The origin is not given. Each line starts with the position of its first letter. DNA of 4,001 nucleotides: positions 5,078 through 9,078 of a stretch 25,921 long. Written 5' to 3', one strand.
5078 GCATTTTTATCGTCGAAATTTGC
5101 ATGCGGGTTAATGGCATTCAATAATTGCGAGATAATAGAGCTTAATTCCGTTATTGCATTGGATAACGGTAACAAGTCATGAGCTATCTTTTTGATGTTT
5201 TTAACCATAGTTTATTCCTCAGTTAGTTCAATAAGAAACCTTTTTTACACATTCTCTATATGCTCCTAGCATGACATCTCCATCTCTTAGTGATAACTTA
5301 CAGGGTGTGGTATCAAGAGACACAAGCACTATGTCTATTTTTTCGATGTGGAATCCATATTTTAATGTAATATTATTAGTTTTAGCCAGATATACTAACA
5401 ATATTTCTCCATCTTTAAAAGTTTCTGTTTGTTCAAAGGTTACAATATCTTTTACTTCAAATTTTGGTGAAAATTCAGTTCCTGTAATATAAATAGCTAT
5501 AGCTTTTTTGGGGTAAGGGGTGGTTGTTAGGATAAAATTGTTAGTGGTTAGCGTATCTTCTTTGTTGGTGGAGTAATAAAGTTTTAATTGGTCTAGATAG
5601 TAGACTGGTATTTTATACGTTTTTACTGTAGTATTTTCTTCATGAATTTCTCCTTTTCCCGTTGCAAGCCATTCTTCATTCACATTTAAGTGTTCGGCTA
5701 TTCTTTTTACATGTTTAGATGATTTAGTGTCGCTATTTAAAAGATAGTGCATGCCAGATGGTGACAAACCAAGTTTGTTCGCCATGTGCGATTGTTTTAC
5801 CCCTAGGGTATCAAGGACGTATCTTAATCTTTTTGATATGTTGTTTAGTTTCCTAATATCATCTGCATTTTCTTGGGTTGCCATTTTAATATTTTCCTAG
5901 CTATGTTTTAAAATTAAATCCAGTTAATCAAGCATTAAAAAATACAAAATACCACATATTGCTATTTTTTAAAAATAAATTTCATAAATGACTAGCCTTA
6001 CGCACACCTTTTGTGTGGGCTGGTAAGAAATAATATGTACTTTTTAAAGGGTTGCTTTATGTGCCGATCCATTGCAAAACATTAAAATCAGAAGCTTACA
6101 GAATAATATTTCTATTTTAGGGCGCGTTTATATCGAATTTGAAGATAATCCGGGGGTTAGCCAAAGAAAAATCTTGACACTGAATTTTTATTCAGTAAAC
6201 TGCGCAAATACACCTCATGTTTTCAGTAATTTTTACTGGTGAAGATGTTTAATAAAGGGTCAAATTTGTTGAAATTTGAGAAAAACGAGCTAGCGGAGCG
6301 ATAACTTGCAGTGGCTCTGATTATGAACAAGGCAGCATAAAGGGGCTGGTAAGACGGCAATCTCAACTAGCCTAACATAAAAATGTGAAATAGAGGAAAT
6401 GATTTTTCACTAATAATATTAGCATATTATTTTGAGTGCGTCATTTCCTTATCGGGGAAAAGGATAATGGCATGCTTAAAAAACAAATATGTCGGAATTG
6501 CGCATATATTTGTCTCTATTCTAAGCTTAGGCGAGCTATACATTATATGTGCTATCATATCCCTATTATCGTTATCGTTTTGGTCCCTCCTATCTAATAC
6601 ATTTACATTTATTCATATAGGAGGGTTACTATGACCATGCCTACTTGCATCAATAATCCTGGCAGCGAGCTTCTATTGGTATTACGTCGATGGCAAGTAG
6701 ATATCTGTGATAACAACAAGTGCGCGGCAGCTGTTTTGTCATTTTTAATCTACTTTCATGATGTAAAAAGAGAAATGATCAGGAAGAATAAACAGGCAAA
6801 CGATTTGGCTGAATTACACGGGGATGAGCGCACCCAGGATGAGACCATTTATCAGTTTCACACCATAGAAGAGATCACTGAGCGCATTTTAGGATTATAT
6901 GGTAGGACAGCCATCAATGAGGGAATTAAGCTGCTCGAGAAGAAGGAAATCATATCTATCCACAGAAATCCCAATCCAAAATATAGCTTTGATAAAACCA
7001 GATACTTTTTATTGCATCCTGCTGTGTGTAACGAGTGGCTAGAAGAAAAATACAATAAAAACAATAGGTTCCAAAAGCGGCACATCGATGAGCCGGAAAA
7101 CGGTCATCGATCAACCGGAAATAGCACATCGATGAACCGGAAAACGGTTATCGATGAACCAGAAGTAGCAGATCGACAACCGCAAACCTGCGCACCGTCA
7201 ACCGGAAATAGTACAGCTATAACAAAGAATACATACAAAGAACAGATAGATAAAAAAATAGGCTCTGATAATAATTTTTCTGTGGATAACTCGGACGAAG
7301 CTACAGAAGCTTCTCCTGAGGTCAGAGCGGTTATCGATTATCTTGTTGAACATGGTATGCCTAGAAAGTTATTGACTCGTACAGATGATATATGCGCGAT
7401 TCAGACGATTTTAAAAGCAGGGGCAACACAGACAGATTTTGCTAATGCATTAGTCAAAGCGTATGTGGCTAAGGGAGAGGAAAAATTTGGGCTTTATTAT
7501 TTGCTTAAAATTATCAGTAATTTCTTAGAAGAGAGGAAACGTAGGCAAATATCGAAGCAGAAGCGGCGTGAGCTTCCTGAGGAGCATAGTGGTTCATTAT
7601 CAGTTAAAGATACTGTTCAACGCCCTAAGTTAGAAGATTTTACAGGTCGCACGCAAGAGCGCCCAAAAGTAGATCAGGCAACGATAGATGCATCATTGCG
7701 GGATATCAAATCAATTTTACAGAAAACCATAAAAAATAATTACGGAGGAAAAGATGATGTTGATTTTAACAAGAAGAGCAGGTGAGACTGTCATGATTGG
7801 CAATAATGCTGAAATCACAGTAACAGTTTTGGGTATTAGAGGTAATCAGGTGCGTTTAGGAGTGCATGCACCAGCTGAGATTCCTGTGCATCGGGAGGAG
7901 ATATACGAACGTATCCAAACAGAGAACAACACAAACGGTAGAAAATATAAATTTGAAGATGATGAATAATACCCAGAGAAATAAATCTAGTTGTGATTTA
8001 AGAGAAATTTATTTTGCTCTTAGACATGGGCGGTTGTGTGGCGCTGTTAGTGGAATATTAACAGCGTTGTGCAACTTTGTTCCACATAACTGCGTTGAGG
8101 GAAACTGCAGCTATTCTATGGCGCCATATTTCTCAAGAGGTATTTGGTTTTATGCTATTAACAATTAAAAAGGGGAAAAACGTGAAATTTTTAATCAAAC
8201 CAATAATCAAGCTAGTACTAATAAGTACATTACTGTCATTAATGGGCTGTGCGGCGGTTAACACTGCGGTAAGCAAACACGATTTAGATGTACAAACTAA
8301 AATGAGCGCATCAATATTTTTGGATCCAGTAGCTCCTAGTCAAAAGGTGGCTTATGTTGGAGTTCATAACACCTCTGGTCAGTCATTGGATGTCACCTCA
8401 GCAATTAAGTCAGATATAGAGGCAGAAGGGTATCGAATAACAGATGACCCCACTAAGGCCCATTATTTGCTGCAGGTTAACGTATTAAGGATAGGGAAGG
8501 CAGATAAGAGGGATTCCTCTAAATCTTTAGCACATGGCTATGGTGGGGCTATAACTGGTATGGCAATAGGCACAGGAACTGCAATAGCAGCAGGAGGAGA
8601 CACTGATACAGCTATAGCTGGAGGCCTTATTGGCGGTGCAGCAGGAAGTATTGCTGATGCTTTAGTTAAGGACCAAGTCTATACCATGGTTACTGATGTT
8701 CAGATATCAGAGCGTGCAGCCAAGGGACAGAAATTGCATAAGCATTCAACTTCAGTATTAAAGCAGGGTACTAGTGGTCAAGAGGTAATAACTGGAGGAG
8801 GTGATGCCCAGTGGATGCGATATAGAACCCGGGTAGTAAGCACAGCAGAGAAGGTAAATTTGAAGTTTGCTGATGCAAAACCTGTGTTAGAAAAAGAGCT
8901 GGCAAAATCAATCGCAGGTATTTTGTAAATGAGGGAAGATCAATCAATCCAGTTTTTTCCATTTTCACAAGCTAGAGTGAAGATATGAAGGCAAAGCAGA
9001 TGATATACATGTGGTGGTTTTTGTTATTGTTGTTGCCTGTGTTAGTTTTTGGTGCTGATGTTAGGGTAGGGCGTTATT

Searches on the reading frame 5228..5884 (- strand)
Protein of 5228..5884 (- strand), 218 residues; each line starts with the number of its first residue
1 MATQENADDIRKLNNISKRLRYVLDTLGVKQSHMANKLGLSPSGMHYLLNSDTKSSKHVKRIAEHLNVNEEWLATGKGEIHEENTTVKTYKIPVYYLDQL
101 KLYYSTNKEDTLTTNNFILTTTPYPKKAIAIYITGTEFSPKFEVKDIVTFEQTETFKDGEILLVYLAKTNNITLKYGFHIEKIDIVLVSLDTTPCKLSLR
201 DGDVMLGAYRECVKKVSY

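Call 3: search_protein_families(library=pfam, proteins=[window:5228-5884:-], max_evalue=0.01)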
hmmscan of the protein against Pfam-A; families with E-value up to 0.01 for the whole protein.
window:5228-5884:- (218 aa): 3 families
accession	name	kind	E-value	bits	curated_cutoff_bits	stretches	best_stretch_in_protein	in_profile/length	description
PF12844.13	HTH_19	-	5.7e-06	26.6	30.2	1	18-79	2-64/64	Helix-turn-helix domain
PF00717.28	Peptidase_S24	-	5.9e-05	23.2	23.3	1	119-192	29-96/116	Peptidase S24-like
PF07022.19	Phage_CI_repr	-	7.2e-05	23.5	22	1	24-80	7-64/65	Bacteriophage CI repressor helix-turn-helix domain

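Call 4: search_protein_families(library=ncbifam, proteins=[window:5228-5884:-], max_evalue=0.01)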
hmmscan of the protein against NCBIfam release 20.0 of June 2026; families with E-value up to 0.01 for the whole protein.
window:5228-5884:- (218 aa): 2 families
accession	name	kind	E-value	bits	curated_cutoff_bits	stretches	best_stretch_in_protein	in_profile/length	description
NF041951.1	phage_RstR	subfamily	0.00036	20.8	80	1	16-91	3-80/108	RstR family transcriptional repressor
NF048000.1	ECH1013_TF_S24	equivalog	0.0021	18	300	1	16-150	3-135/204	ECH_1013 family putative transcriptional regulator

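Call 6: search_protein_families(library=padloc, proteins=[window:5228-5884:-], max_evalue=0.01)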
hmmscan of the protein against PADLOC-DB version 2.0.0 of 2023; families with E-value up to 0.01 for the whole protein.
window:5228-5884:- (218 aa): 2 families
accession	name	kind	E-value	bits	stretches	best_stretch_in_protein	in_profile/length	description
PDLC04775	PDC-M69A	-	0.00027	19.4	1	14-84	6-77/113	-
PDLC02926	HTH_VI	-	0.0086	14.3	0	16-81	2-68/92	-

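Call 36: find_related_loci(query=A2, collection=genome_contigs, flank=10000)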
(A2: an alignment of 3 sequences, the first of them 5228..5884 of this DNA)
Query A2 (218 aa) in genome_contigs; peptide patterns used: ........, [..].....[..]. (x = any residue, [..] = any of these).
14 stretches matched a pattern; 3 encode a relative of the query (tblastn E <= 1e-3); 3 distinct loci.
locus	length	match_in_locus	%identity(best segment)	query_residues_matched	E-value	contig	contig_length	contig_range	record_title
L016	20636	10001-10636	62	3-215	6e-93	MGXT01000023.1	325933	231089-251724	MAG: Gammaproteobacteria bacterium RIFCSPHIGHO2_12_FULL_35_23 rifcsphigho2_12_scaffold_8, whole genome shotgun sequence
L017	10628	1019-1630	58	13-217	4e-80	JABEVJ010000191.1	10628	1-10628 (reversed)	MAG: Legionellales bacterium isolate MAG 29 k99_1303972, whole genome shotgun sequence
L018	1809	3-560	55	29-215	7e-74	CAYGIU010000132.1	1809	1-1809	MAG TPA_asm: uncultured Gammaproteobacteria bacterium isolate ERP113451_co1_191 genome assembly, contig: NODE_126053_len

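Call 37: find_related_loci(query=A2, collection=metagenome_contigs, flank=10000)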
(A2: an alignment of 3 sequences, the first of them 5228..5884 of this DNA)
Query A2 (218 aa) in metagenome_contigs; peptide patterns used: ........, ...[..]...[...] (x = any residue, [..] = any of these).
398 stretches matched a pattern; 4 encode a relative of the query (tblastn E <= 1e-3); 4 distinct loci.
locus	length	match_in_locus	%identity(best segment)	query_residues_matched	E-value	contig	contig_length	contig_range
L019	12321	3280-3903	60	9-217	1e-86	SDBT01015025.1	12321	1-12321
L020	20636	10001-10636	62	3-215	8e-93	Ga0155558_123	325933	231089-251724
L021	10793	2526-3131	59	12-215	2e-75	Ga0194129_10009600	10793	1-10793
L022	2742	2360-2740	54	1-129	2e-42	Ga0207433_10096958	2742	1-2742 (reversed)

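Call 40: search_protein_families(library=pfam, proteins=[L016:15295-16443:-, L016:16639-18549:-, L016:8007-9233:-, L016:6132-6710:-, L016:7201-7440:-, L019:7556-8485:-, L019:8497-9237:-, L019:9197-10372:-, L019:11082-12308:-, L019:4280-4894:+], max_evalue=0.01)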
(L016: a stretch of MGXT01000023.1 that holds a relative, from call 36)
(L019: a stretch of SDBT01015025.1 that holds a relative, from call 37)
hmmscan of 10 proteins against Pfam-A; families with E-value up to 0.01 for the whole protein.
L016:15295-16443:- (382 aa): 1 family
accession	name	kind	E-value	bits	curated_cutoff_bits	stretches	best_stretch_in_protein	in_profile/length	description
PF13458.12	Peripla_BP_6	-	0.0092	16.1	31.7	0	59-110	151-201/343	Periplasmic binding protein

L016:16639-18549:- (636 aa): 1 family
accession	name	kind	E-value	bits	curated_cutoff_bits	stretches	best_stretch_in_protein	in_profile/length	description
PF20990.2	DUF2207_C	-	0.0045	17.2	33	1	331-423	91-190/247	Predicted membrane protein (DUF2207) C-terminal domain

L016:8007-9233:- (408 aa): 1 family
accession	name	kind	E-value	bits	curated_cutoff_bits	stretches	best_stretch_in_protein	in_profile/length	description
PF07690.21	MFS_1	-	3.1e-41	141.9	33.4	2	22-363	4-346/347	Major Facilitator Superfamily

L016:6132-6710:- (192 aa): 3 families
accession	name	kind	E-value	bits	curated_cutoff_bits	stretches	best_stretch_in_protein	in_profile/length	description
PF00196.25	GerE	-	1.8e-11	43.9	23.5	1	142-188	4-50/57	Bacterial regulatory proteins, luxR family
PF08448.16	PAS_4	-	6.2e-05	23.6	23.1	1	7-108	2-102/110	PAS fold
PF08281.18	Sigma70_r4_2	-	0.004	17.2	25.7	1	144-176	14-47/54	Sigma-70, region 4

L016:7201-7440:- (79 aa): 11 families
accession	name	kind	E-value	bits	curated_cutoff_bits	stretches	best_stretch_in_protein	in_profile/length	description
PF00196.25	GerE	-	4.8e-17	61.8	23.5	1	7-60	2-55/57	Bacterial regulatory proteins, luxR family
PF08281.18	Sigma70_r4_2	-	1.6e-10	40.9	25.7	1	6-50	9-54/54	Sigma-70, region 4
PF19610.4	DUF6115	-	0.00024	21.9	27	1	8-35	96-123/134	Family of unknown function (DUF6115)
PF04545.22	Sigma70_r4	-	0.00035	20.5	24.1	1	7-50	4-48/50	Sigma-70, region 4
PF13384.12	HTH_23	-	0.0012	19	24.6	1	13-43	8-38/50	Homeodomain-like domain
PF13518.12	HTH_28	-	0.0017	18.9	25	1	14-42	4-32/52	Helix-turn-helix domain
PF07638.17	Sigma70_ECF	-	0.0024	18.2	21.1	1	8-53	136-182/185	ECF sigma factor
PF06056.18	Terminase_5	-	0.0027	18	20.3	1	15-49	6-40/58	Putative ATPase subunit of terminase (gpP-like)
PF14493.12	HTH_40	-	0.0031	18.2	27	1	14-49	4-39/89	Helix-turn-helix domain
PF13936.12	HTH_38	-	0.0074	16.5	27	1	4-40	1-38/44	Helix-turn-helix domain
PF15978.11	TnsD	-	0.0082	15.7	32.4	1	12-51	188-228/355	Tn7-like transposition protein D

L019:7556-8485:- (309 aa): 2 families
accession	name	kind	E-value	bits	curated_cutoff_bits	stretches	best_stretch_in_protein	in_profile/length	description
PF02779.29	Transket_pyr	-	3.8e-26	92.2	27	1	17-173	5-168/174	Transketolase, pyrimidine binding domain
PF02780.25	Transketolase_C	-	3.8e-05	24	25.9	1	192-264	7-86/124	Transketolase, C-terminal domain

L019:8497-9237:- (246 aa): 2 families
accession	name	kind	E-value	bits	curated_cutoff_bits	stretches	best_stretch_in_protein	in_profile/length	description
PF00456.26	Transketolase_N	-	5e-25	88.6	22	1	38-237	24-241/334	Transketolase, thiamine diphosphate binding domain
PF02775.26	TPP_enzyme_C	-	0.00016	21.9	21.9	1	123-189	26-84/151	Thiamine pyrophosphate enzyme, C-terminal TPP binding domain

L019:9197-10372:- (391 aa): 1 family
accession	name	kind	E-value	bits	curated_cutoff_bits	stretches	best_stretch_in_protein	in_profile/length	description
PF07690.21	MFS_1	-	6.8e-27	94.7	33.4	1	20-305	6-306/347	Major Facilitator Superfamily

L019:11082-12308:- (408 aa): 3 families
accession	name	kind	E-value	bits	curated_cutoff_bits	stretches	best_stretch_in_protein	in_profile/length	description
PF00109.32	ketoacyl-synt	-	9.8e-44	150.3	20.8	1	5-245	2-252/252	Beta-ketoacyl synthase, N-terminal domain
PF02801.28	Ketoacyl-synt_C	-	1.1e-34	119.4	20.8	1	253-364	1-118/119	Beta-ketoacyl synthase, C-terminal domain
PF00108.29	Thiolase_N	-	0.00025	20.9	26.4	1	137-191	57-113/260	Thiolase, N-terminal domain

L019:4280-4894:+ (204 aa): 4 families
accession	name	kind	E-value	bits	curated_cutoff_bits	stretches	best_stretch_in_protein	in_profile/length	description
PF00583.31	Acetyltransf_1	-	7.1e-11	42.8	20.7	1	60-167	33-116/116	Acetyltransferase (GNAT) family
PF13508.13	Acetyltransf_7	-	1.3e-09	38.7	27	1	63-168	6-83/84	Acetyltransferase (GNAT) domain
PF13673.13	Acetyltransf_10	-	9e-08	32.6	23.6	1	112-172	53-112/128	Acetyltransferase (GNAT) domain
PF08445.16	FR47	-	8.5e-07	29.3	22.1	1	106-170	17-80/86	FR47-like protein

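Call 41: search_protein_families(library=pfam, proteins=[L021:6021-6659:-, L021:6686-7204:-, L021:7256-8506:-, L021:8516-9484:-, L021:1727-2158:-, L017:5647-6534:+, L017:6524-7747:+, L019:2637-2957:-, L019:1747-2268:-], max_evalue=0.01)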
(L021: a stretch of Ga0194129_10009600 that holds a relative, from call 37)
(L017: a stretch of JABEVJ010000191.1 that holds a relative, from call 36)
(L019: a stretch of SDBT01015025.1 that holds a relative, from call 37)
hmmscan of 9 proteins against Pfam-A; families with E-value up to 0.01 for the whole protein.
L021:6021-6659:- (212 aa): 1 family
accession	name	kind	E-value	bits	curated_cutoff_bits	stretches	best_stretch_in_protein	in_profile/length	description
PF00583.31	Acetyltransf_1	-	6.1e-05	23.7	20.7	1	37-149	19-101/116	Acetyltransferase (GNAT) family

L021:6686-7204:- (172 aa): 0 families

L021:7256-8506:- (416 aa): 0 families

L021:8516-9484:- (322 aa): 9 families
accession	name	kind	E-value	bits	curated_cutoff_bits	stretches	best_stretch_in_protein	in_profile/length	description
PF13614.12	AAA_31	-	2.9e-40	138.5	27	1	62-234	4-175/177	AAA domain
PF01656.29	CbiA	-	1e-14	55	25.4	1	62-288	1-124/125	CobQ/CobB/MinD/ParA nucleotide binding domain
PF06564.18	CBP_BcsQ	-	3.6e-13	50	21.3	1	62-307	4-231/234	Cellulose biosynthesis protein BcsQ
PF09140.17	MipZ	-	1.4e-09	38.1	20.7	1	63-226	4-149/262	ATPase MipZ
PF02374.21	ArsA_ATPase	-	3.6e-08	33.4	24.3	1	68-193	9-140/305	Anion-transporting ATPase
PF10609.15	ParA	-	1e-07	32.1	27.1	1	61-190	5-125/246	NUBPL iron-transfer P-loop NTPase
PF00142.24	Fer4_NifH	-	0.00048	20.1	25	1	67-134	7-76/271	4Fe-4S iron sulfur cluster binding proteins, NifH/frxC family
PF20720.3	nSTAND3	-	0.0019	18.3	27.2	0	69-100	26-55/155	Novel STAND NTPase 3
PF08279.18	HTH_11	-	0.004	17.4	25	0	5-29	13-37/55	HTH domain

L021:1727-2158:- (143 aa): 2 families
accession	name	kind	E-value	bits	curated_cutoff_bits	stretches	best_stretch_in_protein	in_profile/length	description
PF00072.30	Response_reg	-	1e-14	55.1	30.2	1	24-134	1-110/111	Response regulator receiver domain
PF20274.4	cREC_REC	-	0.0041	18.2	27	1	45-102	12-74/88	Cyclic-phosphate processing Receiver domain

L017:5647-6534:+ (295 aa): 2 families
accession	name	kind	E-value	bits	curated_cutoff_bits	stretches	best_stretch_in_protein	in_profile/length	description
PF03171.26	2OG-FeII_Oxy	-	2.1e-15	57.3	23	1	157-256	6-100/101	2OG-Fe(II) oxygenase superfamily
PF14226.12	DIOX_N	-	1.2e-10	42.5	27.3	1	20-98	19-97/117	non-haem dioxygenase in morphine synthesis N-terminal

L017:6524-7747:+ (407 aa): 3 families
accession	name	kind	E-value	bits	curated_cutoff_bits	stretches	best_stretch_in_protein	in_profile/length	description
PF07690.21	MFS_1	-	3.1e-43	148.4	33.4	1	18-358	1-345/347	Major Facilitator Superfamily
PF05977.19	MFS_3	-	3.7e-09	36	27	1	65-313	62-314/524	Transmembrane secretion effector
PF00083.30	Sugar_tr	-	6e-09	35.7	22.3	1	47-191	45-194/452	Sugar (and other) transporter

L019:2637-2957:- (106 aa): 0 families

L019:1747-2268:- (173 aa): 1 family
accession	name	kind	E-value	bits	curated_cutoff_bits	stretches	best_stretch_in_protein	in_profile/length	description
PF05638.18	T6SS_HCP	-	2.4e-31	109.1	23.5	1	18-148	1-129/129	Type VI secretion system effector, Hcp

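Call 84: search_protein_families(library=pfam, proteins=[L016:10963-11901:-, L021:7256-8506:-], max_evalue=0.01)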
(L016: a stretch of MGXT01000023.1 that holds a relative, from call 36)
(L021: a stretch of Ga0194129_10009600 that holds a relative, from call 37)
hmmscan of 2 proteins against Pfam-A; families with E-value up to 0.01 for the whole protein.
L016:10963-11901:- (312 aa): 1 family
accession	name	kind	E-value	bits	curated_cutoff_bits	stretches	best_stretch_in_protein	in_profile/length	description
PF02574.22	S-methyl_trans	-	6.4e-24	85.7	22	1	15-309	3-282/283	Homocysteine S-methyltransferase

L021:7256-8506:- (416 aa): 0 families

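Call 85: search_protein_families(library=ncbifam, proteins=[L019:11082-12308:-, L019:7556-8485:-, L016:16639-18549:-], max_evalue=0.00001)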
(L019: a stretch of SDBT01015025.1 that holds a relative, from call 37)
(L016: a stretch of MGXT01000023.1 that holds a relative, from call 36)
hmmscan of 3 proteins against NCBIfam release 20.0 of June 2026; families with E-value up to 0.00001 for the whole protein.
L019:11082-12308:- (408 aa): 22 families
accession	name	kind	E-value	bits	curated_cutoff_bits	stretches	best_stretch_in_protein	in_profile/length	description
TIGR03150.1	fabF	equivalog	3.7e-135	450.7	493.75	1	5-404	1-406/407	beta-ketoacyl-ACP synthase II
NF005589.0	PRK07314.1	subfamily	2.3e-133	444.9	387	1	3-407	2-412/413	beta-ketoacyl-ACP synthase II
NF004970.0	PRK06333.1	subfamily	1.8e-116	389.5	525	1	3-408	2-423/424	beta-ketoacyl-ACP synthase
NF006274.0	PRK08439.1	equivalog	2.8e-102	342.5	621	1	5-406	2-405/406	beta-ketoacyl-ACP synthase II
NF006434.0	PRK08722.1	equivalog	6.2e-94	315.2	759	1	3-406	2-413/414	beta-ketoacyl-ACP synthase II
NF006618.0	PRK09185.1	subfamily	1.1e-81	274.9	407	1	5-406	3-392/394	beta-ketoacyl-ACP synthase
NF004618.0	PRK05952.1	equivalog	1.5e-81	274.2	455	1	6-406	3-382/384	beta-ketoacyl-ACP synthase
NF005935.0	PRK07967.1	equivalog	1.2e-79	268.1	630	1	5-408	2-405/406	beta-ketoacyl-ACP synthase I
NF006587.0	PRK09116.1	equivalog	3.2e-78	263.3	470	1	5-407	2-407/408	beta-ketoacyl-ACP synthase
NF005076.0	PRK06501.1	equivalog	4.3e-78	263.1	629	2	143-406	155-422/425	beta-ketoacyl-ACP synthase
NF058662.1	cispenta_AmcF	equivalog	4.6e-75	252.9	325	1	7-405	2-368/369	cispentacin biosynthesis acyltransferase subunit AmcF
NF005916.1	PRK07910.1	equivalog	7.7e-72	242.5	560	1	6-407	13-418/418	KasA/KasB family beta-ketoacyl-ACP synthase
NF005490.0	PRK07103.1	equivalog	8.4e-71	239.2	445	1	4-406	3-412/414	polyketide beta-ketoacyl:acyl carrier protein synthase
NF045894.1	PKS_plus_SDR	equivalog_domain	2.8e-43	147.8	1740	1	78-366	95-378/1515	type I polyketide synthase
NF040607.1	mycolic_Pks13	equivalog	2.9e-34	117.8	2100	1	75-363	190-474/1680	polyketide synthase Pks13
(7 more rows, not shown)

L019:7556-8485:- (309 aa): 7 families
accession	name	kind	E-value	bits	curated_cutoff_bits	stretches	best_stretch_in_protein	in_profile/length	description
NF004559.0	PRK05899.2-5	equivalog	3e-30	105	488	1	14-301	317-618/627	transketolase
NF004556.0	PRK05899.2-2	equivalog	1.8e-22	79.4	575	1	18-305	325-636/639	transketolase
TIGR00204.1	dxs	equivalog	7.3e-20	71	465.95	1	17-304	312-612/616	1-deoxy-D-xylulose-5-phosphate synthase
NF008968.0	PRK12315.1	subfamily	2.1e-16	59.3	510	1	18-233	282-506/582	1-deoxy-D-xylulose-5-phosphate synthase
NF003933.0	PRK05444.2-2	equivalog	3.6e-16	58.8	395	1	19-247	293-541/606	1-deoxy-D-xylulose-5-phosphate synthase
TIGR00232.1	tktlase_bact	equivalog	1.2e-07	30.5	682.25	1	18-163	352-502/654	transketolase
NF004558.0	PRK05899.2-4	equivalog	2.6e-07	29.5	788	1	17-165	346-499/651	transketolase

L016:16639-18549:- (636 aa): 0 families

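Call 92: search_dna_similar(query=window:5228-5884:-, collection=plasmids, mode=protein, max_rows=12)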
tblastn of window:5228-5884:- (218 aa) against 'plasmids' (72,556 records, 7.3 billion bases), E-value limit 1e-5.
Records with a match: 13; places in all: 13; records where one place covers at least 80% of the query: 1.
Best place of each record, by identity: <60% 13.
By first word of the organism name: Morganella 5; Proteus 5; Pasteurella 1; Pantoea 1; Rahnella 1.
By predicted mobility (MOB-suite, as given by PLSDB): non-mobilizable 9; mobilizable 4.
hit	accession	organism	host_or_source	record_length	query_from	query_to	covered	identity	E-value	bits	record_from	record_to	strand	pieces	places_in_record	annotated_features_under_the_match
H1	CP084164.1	Pasteurella multocida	rabbit,mixed culture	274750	13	201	87%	26.5%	2e-6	55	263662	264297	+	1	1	helix-turn-helix transcriptional regulator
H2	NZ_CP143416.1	Pantoea agglomerans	Phaseolus vulgaris,cell ...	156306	13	105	43%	35.5%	8e-6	53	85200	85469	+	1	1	helix-turn-helix transcriptional regulator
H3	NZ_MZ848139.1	Morganella morganii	-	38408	13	95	38%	38.6%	2e-9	64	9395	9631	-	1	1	helix-turn-helix transcriptional regulator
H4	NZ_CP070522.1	Morganella morganii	Homo sapiens,pressure ulcer swab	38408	13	95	38%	38.6%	2e-9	64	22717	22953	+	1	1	helix-turn-helix transcriptional regulator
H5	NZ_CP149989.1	Morganella morganii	-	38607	13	95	38%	38.6%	2e-9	64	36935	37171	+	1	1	helix-turn-helix transcriptional regulator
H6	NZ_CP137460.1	Morganella morganii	Homo sapiens,whole organism,urine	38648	13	95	38%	38.6%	2e-9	64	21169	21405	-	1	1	helix-turn-helix transcriptional regulator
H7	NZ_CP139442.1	Morganella morganii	Homo sapiens,Blood sample,blood sample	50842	13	95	38%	38.6%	2e-9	64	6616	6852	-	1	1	helix-turn-helix transcriptional regulator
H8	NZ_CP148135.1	Proteus mirabilis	Homo sapiens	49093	11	95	39%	35.3%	9e-8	59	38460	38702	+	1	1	helix-turn-helix transcriptional regulator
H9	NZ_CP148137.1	Proteus mirabilis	Homo sapiens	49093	11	95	39%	35.3%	9e-8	59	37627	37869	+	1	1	helix-turn-helix transcriptional regulator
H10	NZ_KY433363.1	Proteus mirabilis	-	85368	13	80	31%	36.8%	1e-6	56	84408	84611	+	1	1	LexA family transcriptional regulator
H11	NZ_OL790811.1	Proteus mirabilis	-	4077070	13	80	31%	36.8%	1e-6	56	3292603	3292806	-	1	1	none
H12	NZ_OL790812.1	Proteus mirabilis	-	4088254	13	80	31%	36.8%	1e-6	56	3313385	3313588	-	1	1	none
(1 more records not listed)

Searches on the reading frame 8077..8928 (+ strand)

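Call 72: search_protein_families(library=ncbifam, proteins=[window:8077-8928:+], max_evalue=0.00001)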
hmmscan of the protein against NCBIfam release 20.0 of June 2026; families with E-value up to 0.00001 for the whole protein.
window:8077-8928:+ (283 aa): 1 family
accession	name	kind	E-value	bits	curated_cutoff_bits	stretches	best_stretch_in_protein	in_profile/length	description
NF010291.0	PRK13731.1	equivalog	9.5e-62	208.6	445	1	41-283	4-243/243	conjugal transfer complement resistance protein TraT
